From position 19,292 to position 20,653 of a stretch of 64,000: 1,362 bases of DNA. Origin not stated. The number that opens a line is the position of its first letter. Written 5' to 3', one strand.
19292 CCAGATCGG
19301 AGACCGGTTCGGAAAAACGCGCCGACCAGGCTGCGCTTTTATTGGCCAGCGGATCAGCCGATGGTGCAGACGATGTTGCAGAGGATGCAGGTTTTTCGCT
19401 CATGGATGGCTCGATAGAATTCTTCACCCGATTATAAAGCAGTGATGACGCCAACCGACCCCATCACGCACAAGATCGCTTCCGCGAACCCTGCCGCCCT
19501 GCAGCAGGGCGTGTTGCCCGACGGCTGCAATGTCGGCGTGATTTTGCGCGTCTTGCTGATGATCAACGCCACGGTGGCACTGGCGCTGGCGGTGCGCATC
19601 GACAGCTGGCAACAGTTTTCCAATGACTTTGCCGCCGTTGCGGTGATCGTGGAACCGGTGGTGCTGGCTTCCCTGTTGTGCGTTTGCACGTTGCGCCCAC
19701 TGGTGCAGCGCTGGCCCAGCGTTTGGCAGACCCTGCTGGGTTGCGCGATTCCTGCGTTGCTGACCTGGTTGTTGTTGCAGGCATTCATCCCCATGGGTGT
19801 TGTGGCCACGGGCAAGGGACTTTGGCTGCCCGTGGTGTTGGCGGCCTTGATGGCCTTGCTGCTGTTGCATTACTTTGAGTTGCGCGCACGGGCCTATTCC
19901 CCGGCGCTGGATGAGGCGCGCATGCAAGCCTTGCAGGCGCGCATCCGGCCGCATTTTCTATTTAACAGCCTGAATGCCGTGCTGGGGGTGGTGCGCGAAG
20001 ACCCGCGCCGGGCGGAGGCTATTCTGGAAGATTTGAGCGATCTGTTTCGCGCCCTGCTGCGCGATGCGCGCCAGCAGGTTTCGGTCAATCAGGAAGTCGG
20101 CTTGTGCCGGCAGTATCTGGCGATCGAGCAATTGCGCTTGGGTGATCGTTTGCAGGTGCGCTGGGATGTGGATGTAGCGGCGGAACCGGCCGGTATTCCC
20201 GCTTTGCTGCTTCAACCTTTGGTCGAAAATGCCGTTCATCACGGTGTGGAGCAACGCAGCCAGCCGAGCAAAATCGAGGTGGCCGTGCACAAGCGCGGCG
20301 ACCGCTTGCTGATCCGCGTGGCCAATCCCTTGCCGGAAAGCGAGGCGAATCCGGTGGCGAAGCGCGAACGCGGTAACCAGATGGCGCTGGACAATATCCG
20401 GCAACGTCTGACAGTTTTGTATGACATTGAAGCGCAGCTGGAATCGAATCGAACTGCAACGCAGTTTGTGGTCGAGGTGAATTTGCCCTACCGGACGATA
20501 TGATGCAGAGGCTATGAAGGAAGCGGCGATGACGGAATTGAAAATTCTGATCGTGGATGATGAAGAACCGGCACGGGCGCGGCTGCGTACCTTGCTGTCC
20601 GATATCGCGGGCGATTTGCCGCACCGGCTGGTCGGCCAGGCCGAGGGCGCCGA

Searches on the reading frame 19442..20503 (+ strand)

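Call 102: search_protein_families(library=pfam, proteins=[window:19442-20503:+], max_evalue=0.001)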
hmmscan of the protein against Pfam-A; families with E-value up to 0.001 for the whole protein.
window:19442-20503:+ (353 aa): 1 family
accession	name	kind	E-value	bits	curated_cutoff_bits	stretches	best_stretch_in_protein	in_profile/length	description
PF06580.19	His_kinase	-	2.5e-23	82.6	25.2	1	159-237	1-81/81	Histidine kinase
